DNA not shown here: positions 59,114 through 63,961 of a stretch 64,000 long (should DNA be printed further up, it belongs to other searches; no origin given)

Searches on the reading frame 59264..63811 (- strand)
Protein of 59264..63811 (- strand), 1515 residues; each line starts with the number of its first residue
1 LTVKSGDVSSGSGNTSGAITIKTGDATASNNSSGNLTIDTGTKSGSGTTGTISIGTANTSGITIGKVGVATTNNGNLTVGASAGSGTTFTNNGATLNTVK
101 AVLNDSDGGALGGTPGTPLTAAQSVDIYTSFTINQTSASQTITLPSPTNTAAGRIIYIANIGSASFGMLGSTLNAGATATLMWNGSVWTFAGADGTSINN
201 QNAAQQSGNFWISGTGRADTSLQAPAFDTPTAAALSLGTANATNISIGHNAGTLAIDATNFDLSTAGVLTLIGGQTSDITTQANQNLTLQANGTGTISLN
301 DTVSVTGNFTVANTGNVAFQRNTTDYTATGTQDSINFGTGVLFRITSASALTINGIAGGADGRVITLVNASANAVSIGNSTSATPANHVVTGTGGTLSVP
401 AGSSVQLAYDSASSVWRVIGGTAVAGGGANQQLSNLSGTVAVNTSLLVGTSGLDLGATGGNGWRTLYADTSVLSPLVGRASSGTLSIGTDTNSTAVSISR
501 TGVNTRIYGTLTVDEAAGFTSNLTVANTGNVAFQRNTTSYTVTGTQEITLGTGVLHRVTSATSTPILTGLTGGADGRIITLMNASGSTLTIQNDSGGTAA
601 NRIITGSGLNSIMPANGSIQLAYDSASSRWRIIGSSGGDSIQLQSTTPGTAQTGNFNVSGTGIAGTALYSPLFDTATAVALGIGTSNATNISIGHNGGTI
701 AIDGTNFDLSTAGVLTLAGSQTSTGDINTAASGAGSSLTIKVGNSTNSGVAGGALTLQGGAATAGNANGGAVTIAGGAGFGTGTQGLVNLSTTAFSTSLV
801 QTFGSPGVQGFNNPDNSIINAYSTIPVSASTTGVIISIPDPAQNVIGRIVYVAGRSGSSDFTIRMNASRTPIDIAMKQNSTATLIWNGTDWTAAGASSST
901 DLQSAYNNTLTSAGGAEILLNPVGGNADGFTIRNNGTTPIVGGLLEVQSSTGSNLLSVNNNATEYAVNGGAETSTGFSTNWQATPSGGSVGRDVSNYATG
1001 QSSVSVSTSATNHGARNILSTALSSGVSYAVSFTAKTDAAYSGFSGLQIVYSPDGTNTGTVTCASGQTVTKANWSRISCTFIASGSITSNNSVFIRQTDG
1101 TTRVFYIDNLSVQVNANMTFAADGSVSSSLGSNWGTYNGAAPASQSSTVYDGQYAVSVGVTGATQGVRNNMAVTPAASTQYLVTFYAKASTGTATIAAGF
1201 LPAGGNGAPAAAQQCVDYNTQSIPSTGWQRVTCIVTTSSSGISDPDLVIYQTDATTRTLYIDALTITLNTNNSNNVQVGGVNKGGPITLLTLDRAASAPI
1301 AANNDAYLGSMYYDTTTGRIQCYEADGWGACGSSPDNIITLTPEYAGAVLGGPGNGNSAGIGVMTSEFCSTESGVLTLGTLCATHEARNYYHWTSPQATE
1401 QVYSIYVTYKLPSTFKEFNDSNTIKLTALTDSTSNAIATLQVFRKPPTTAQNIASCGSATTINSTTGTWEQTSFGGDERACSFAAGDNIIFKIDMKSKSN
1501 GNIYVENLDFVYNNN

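Call 7: search_protein_families(library=pfam, proteins=[window:59264-63811:-], max_evalue=0.01)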
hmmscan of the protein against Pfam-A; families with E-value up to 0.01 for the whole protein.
window:59264-63811:- (1515 aa): 1 family
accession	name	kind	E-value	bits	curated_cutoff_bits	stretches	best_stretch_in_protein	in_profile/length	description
PF02018.23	CBM_4_9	-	1.1e-08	36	25.9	2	965-1088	3-123/136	Carbohydrate binding domain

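Call 24: search_protein_families(library=ncbifam, proteins=[window:59264-63811:-], max_evalue=0.01)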
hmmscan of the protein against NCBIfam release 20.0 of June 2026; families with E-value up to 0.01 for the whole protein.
window:59264-63811:- (1515 aa): 0 families

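Call 60: search_protein_families(library=phrogs, proteins=[window:59264-63811:-], max_evalue=0.001)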
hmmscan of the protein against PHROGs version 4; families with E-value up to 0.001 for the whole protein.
window:59264-63811:- (1515 aa): 0 families
